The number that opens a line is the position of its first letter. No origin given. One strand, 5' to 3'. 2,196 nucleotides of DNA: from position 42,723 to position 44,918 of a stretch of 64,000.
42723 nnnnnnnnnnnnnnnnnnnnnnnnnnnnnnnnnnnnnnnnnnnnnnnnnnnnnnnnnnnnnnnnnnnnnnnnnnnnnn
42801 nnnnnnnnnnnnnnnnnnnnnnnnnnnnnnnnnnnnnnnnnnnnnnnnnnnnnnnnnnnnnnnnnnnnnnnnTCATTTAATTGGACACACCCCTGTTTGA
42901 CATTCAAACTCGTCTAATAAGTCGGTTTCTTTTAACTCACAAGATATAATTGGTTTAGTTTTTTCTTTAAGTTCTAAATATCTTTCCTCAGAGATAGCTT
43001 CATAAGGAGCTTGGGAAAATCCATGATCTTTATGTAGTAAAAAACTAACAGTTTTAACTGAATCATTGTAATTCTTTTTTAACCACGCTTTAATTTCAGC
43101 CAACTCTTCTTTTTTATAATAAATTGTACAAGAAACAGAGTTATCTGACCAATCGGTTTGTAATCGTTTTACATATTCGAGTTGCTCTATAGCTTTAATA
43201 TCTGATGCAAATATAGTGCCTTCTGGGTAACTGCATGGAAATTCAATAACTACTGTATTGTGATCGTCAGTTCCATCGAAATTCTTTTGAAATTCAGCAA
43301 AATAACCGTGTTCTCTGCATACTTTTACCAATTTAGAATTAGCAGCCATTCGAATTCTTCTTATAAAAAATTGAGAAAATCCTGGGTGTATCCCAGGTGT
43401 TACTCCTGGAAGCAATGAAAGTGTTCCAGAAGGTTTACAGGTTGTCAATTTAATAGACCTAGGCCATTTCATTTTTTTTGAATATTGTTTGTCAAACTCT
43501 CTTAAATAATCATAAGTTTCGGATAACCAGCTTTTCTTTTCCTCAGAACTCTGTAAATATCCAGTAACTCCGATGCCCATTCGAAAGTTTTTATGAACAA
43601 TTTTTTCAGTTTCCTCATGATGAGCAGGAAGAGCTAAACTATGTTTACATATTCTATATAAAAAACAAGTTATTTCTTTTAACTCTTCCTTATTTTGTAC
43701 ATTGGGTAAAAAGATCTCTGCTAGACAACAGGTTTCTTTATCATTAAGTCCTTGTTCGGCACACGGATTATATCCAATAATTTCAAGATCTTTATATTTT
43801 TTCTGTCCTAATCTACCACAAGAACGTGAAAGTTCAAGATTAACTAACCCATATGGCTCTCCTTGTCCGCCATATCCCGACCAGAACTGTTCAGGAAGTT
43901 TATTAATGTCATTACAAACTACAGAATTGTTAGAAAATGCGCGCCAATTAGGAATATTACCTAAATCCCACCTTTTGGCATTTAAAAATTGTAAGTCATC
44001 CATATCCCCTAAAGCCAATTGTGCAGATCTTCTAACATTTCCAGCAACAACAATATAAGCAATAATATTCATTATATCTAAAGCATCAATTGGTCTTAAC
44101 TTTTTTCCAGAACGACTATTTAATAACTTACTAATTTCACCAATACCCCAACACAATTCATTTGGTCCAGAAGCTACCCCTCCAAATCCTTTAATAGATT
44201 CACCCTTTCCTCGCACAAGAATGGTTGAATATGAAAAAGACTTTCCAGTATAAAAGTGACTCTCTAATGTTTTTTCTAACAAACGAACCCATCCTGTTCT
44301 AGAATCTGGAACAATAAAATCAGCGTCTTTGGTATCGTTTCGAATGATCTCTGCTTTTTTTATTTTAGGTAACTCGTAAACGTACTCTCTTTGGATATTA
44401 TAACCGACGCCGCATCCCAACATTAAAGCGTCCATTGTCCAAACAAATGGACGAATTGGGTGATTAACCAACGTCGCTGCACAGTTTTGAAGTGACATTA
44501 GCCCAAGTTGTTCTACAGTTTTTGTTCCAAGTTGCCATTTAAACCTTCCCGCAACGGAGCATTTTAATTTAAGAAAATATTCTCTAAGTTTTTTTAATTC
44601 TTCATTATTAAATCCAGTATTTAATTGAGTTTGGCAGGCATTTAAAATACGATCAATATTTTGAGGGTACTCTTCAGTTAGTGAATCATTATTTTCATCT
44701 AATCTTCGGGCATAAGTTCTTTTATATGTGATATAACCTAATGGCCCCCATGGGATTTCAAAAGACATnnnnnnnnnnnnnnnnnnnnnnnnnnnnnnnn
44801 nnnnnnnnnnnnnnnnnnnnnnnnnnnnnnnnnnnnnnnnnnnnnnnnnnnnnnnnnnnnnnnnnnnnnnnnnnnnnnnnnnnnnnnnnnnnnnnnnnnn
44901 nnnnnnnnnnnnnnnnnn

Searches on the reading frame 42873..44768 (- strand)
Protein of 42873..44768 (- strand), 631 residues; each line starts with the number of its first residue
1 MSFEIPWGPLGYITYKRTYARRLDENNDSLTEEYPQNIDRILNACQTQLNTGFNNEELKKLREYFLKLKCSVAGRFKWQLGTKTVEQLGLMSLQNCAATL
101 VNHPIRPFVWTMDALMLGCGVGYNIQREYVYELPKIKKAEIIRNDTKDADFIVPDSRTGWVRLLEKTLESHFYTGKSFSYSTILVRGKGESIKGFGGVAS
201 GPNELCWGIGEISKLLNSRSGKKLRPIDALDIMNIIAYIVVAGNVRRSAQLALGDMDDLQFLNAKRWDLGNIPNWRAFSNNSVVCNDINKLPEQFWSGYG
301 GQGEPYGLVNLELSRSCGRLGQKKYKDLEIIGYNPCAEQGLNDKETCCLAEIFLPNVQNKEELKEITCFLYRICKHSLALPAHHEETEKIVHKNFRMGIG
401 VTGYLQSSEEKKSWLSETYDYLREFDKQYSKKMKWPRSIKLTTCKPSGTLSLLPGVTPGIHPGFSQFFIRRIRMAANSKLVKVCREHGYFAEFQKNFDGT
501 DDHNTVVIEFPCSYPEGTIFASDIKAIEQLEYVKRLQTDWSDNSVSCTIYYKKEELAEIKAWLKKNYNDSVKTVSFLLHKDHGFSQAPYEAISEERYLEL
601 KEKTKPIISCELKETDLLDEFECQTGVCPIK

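Call 11: search_protein_families(library=phrogs, max_evalue=0.001, proteins=[window:42873-44768:-])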
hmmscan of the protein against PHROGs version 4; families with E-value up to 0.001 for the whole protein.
window:42873-44768:- (631 aa): 2 families
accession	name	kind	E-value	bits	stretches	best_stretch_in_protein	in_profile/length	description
phrog_367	-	DNA, RNA and nucleotide metabolism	1.2e-124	418.1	1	2-631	26-697/701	ribonucleotide reductase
phrog_84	-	DNA, RNA and nucleotide metabolism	1.2e-06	27.9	0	322-404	475-568/975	ribonucleoside-diphosphate reductase large subunit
